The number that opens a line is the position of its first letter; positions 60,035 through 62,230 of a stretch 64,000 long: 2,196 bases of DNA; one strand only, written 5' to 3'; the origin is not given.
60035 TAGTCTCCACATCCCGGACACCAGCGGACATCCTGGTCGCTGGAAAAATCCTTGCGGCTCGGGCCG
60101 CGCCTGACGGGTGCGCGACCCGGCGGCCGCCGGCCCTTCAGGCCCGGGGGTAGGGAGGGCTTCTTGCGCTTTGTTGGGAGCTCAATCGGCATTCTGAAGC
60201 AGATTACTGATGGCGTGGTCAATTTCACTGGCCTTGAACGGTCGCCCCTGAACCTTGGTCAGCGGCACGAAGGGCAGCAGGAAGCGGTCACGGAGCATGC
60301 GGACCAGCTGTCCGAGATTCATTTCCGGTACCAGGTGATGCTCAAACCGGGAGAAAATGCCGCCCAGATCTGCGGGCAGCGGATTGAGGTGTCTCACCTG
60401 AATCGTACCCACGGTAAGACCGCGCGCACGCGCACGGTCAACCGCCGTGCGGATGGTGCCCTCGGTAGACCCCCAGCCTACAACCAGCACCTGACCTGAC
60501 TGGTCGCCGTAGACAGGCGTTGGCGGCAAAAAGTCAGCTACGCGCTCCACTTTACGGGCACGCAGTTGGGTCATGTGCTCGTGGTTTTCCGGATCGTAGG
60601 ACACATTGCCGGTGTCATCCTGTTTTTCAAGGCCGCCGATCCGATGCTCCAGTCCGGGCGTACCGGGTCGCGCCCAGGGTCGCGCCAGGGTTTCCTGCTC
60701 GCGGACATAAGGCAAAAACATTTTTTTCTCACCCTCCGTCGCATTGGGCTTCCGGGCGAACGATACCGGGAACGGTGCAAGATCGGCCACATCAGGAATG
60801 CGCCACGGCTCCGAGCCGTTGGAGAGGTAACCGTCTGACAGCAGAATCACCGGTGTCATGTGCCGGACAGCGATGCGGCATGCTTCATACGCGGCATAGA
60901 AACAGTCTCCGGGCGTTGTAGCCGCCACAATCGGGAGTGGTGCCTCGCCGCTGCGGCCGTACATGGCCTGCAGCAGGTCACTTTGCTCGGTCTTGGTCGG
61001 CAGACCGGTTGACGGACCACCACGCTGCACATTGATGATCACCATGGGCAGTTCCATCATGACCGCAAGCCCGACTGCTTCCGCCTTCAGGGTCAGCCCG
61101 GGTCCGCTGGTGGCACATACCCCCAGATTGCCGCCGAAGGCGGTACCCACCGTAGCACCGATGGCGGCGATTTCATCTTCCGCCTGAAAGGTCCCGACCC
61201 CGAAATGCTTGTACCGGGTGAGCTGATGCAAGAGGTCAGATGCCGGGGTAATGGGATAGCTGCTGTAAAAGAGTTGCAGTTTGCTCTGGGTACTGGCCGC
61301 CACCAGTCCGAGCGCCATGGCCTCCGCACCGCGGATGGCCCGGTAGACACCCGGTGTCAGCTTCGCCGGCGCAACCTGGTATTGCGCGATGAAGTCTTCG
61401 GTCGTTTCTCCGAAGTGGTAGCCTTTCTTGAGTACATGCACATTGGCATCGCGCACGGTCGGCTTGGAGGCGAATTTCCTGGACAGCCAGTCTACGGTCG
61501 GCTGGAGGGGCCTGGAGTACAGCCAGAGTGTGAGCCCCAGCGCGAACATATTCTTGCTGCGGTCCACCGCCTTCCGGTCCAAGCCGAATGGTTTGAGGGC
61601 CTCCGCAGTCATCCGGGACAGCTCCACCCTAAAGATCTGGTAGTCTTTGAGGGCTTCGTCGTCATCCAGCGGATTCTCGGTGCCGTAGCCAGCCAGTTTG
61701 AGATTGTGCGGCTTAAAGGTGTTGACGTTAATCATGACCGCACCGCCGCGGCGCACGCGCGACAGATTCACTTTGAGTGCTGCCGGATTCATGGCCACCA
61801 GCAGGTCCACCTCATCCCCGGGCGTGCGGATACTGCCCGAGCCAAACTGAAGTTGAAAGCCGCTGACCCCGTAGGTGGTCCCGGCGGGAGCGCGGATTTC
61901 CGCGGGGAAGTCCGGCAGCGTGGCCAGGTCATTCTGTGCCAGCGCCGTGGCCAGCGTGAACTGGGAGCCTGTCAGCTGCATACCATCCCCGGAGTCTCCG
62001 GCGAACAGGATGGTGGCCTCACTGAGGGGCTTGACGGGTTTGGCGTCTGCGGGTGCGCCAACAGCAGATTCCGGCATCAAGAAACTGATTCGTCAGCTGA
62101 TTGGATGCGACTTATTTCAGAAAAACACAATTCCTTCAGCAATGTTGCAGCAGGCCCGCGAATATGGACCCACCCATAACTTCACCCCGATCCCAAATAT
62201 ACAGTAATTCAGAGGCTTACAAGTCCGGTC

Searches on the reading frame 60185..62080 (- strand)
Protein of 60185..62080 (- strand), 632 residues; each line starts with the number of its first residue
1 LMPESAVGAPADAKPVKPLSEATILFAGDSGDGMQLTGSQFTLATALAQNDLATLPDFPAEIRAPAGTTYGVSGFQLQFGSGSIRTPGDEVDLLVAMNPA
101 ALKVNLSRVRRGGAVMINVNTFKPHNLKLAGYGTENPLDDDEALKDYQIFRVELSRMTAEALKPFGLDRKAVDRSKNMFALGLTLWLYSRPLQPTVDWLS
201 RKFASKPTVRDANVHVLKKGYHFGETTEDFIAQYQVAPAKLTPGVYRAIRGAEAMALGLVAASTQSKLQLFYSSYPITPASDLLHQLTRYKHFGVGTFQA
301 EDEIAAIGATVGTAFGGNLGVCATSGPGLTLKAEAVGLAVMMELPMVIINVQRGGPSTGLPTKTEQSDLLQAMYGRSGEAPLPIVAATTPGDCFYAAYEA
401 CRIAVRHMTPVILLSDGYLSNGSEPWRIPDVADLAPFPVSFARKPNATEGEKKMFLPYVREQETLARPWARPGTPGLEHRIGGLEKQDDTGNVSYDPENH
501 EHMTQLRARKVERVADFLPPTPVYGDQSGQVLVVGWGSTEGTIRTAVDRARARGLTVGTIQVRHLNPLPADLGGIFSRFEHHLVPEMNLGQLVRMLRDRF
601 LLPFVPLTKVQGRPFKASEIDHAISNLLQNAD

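Call 46: search_protein_families(library=pfam, proteins=[window:60185-62080:-], max_evalue=0.0001)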
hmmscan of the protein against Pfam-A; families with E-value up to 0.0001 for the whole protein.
window:60185-62080:- (632 aa): 3 families
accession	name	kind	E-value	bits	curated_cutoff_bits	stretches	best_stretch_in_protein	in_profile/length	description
PF01855.24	POR_N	-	7.3e-48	163.8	27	1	271-490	10-222/231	Pyruvate flavodoxin/ferredoxin oxidoreductase, thiamine diP-bdg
PF01558.24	POR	-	4.1e-21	76.4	27.4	1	31-221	2-172/173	Pyruvate ferredoxin/flavodoxin oxidoreductase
PF17147.9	PFOR_II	-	2e-08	34.9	27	1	531-594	3-72/102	Pyruvate:ferredoxin oxidoreductase core domain II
